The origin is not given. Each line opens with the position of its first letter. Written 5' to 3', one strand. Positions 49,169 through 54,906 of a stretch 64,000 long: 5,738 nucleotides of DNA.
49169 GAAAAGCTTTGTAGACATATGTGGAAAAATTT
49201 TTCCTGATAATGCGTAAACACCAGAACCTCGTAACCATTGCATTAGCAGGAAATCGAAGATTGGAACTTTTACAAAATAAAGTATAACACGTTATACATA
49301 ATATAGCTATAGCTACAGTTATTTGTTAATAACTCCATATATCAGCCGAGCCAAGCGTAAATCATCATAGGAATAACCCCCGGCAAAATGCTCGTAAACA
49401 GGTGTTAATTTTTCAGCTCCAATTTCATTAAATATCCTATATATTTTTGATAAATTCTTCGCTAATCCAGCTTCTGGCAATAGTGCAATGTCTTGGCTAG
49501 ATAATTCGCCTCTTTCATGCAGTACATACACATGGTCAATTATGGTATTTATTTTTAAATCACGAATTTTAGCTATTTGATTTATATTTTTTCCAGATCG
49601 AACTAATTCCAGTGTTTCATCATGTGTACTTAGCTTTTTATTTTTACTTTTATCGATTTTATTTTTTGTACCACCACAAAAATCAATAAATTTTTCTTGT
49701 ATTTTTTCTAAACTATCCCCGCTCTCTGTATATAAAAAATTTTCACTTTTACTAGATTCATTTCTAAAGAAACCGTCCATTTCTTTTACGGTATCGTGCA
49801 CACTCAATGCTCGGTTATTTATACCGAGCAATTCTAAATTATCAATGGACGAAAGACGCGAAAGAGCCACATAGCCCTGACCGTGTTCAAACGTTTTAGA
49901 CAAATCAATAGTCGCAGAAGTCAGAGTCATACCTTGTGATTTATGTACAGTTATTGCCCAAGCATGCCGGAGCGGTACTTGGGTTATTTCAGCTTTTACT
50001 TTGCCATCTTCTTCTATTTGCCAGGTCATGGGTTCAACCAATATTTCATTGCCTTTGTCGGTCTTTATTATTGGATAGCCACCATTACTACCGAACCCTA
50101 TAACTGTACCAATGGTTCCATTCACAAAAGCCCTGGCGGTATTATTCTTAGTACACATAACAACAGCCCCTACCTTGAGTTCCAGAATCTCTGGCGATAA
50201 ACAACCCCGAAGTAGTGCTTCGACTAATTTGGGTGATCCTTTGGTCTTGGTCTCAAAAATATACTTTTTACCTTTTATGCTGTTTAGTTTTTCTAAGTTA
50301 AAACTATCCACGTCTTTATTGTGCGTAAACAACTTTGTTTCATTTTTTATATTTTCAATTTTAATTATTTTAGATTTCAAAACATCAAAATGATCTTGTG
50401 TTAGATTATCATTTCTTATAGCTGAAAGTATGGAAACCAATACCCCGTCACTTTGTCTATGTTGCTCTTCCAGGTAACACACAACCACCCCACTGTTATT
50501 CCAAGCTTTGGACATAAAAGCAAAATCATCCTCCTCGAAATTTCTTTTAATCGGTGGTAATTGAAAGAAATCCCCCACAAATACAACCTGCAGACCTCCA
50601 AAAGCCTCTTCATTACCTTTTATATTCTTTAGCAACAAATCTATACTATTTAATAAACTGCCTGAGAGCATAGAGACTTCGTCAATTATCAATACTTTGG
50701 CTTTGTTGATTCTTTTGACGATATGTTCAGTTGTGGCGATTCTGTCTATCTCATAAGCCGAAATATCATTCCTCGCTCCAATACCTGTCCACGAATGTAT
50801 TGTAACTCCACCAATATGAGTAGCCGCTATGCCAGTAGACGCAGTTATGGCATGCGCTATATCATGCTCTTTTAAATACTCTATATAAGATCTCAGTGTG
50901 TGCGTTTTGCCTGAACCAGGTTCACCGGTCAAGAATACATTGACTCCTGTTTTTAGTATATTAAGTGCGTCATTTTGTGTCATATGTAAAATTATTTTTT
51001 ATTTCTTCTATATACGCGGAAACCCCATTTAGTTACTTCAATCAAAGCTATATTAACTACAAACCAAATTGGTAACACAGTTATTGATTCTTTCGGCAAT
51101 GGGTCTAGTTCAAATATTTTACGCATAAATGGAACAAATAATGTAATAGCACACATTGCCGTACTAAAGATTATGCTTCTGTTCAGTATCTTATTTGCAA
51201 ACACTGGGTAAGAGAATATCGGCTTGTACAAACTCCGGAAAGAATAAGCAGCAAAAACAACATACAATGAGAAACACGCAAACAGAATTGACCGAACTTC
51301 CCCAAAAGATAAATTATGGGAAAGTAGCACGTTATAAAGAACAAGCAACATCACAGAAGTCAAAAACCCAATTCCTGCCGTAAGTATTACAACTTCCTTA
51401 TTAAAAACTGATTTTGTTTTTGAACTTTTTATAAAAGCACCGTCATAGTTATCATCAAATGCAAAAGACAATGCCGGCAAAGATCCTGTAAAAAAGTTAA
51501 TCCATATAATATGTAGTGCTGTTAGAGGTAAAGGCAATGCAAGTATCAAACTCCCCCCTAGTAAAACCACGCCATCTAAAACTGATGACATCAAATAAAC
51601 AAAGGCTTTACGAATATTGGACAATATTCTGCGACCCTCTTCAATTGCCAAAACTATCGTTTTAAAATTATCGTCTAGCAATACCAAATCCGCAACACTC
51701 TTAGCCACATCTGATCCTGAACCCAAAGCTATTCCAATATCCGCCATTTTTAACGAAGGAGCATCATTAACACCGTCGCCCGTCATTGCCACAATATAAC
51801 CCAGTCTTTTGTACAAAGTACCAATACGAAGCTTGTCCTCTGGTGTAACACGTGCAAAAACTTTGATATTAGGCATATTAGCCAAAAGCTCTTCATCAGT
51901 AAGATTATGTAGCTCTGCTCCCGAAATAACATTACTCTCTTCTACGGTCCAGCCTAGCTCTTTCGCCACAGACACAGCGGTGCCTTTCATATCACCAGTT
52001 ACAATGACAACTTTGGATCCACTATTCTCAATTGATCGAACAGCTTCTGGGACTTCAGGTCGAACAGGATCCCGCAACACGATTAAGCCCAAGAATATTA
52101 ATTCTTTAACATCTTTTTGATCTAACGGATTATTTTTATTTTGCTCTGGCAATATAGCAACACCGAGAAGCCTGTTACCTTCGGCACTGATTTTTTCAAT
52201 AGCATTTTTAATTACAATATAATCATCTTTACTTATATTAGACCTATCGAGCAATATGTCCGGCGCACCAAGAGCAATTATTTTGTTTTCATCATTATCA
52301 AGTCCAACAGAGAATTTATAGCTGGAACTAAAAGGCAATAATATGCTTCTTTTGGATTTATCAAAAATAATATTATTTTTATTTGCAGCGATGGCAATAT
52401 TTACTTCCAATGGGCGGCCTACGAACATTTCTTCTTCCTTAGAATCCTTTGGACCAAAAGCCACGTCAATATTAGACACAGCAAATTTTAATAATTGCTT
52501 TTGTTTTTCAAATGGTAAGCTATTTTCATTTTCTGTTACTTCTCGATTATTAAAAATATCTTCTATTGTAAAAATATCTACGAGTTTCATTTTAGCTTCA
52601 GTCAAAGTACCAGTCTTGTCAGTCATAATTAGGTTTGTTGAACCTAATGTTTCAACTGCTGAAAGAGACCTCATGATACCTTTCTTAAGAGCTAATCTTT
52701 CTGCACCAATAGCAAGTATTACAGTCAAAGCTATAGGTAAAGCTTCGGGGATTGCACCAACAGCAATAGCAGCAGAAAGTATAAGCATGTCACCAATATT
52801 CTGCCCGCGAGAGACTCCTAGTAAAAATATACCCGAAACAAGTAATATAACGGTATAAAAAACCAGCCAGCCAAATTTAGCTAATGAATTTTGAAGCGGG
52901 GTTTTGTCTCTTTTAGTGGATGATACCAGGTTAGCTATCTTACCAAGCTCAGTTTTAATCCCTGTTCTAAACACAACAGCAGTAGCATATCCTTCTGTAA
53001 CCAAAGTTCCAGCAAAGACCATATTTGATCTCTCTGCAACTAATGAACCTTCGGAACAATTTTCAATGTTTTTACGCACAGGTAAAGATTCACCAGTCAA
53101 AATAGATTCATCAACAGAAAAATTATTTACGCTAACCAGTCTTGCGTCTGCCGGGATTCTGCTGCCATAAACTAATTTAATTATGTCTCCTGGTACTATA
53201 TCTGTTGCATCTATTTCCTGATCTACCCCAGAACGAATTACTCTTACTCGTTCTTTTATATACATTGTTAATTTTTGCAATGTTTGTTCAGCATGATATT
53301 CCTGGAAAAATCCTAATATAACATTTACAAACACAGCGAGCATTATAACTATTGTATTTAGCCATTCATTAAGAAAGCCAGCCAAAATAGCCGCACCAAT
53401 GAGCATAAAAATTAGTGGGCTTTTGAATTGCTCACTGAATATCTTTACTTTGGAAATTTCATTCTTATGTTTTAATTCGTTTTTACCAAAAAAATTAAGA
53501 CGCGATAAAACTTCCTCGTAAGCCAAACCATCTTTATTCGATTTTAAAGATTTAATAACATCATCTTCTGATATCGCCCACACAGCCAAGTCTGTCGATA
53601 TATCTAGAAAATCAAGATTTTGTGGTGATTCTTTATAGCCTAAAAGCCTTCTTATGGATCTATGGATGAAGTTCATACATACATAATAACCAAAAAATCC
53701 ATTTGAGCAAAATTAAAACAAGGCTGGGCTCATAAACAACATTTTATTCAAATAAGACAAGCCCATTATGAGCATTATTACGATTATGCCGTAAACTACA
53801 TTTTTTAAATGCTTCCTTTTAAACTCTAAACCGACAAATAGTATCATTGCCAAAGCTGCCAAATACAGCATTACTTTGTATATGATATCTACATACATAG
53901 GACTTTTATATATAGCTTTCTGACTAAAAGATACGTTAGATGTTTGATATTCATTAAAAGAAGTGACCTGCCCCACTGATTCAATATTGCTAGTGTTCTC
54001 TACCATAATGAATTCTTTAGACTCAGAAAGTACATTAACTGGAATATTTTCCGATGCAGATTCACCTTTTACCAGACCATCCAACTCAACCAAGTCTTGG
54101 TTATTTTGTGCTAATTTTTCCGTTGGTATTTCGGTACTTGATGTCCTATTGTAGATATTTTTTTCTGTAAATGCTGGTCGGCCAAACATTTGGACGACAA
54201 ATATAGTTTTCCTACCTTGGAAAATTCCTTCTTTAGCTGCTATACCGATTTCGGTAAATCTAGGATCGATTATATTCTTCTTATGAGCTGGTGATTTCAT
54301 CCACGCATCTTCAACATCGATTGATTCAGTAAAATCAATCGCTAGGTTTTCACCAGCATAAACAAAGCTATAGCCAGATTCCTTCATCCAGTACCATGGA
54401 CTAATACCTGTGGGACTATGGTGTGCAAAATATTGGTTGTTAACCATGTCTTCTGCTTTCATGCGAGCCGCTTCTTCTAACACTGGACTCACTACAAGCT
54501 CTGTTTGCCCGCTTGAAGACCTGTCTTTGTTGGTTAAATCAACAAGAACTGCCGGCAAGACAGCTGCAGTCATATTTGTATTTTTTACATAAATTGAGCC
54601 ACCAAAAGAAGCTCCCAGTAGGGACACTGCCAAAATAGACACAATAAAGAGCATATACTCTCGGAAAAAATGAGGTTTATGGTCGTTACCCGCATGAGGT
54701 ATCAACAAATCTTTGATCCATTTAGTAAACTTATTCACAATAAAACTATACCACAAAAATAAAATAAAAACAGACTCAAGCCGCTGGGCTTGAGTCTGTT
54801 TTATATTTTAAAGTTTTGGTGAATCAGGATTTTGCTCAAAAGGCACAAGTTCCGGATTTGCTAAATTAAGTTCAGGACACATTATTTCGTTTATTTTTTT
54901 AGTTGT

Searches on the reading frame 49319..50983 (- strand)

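Call 52: search_protein_families(library=pfam, proteins=[window:49319-50983:-], max_evalue=0.001)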
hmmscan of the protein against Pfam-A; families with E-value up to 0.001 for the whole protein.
window:49319-50983:- (554 aa): 10 families
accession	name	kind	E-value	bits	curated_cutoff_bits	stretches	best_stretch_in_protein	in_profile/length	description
PF05970.20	PIF1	-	6.4e-33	114.7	25.9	1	11-179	20-191/223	PIF1-like helicase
PF14493.12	HTH_40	-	1.4e-17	64.2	27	1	453-546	1-89/89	Helix-turn-helix domain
PF13245.12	AAA_19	-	8.5e-14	52.3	25.1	1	3-145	1-132/134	AAA domain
PF13604.12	AAA_30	-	1.3e-13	51.6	27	1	3-195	6-174/191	AAA domain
PF13401.12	AAA_22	-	2e-09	38.3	27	1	16-137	8-122/130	AAA domain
PF21530.3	Pif1_2B_dom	-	3.2e-06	27.2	23.9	1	253-297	2-47/47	DNA helicase Pif1, 2B domain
PF07728.20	AAA_5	-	1.2e-05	25.7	22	1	15-120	1-92/139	AAA domain (dynein-related subfamily)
PF01443.25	Viral_helicase1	-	1.2e-05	25.6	21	0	19-109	4-75/228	Viral superfamily 1 RNA helicase core domain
PF13191.12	AAA_16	-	0.00025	22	32.6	1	13-49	22-57/167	AAA ATPase domain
PF03266.21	NTPase_1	-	0.00025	21.4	23.9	0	15-42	1-28/168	NTPase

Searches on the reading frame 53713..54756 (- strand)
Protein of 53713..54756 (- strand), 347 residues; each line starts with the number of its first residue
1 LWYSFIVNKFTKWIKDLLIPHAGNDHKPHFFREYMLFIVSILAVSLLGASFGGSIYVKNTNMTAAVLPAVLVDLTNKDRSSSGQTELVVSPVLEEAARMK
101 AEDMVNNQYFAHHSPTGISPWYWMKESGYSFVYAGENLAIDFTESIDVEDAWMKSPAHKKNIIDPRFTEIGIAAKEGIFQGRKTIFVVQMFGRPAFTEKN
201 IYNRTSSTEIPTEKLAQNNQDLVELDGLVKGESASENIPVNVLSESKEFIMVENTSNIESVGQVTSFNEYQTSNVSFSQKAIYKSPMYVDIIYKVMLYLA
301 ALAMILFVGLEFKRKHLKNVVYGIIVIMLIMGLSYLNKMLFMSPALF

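Call 3: search_protein_families(library=pfam, proteins=[window:53713-54756:-], max_evalue=1)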
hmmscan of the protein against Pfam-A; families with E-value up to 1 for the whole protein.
window:53713-54756:- (347 aa): 3 families
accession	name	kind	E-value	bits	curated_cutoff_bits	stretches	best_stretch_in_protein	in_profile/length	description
PF00188.32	CAP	-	4.5e-17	63.4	21.1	1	72-190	1-116/117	Cysteine-rich secretory protein family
PF23857.1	Phage_TAC_19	-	0.095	13.3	27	1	185-210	57-81/109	Phage tail chaperone protein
PF20382.3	DUF6677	-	0.21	12.6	24.3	1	19-71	9-58/116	Family of unknown function (DUF6677)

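Call 4: search_protein_families(library=ncbifam, proteins=[window:53713-54756:-], max_evalue=1)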
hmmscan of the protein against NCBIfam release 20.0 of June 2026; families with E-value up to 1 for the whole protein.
window:53713-54756:- (347 aa): 2 families
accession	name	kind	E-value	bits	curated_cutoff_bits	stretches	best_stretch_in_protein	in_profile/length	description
TIGR02909.1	spore_YkwD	subfamily_domain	1.8e-31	108.6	171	1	71-191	8-125/127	uncharacterized protein, YkwD family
NF052539.1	DivAsocLipDalA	equivalog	4.1e-14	52.8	200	1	63-173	43-153/169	divisome-associated lipoprotein DalA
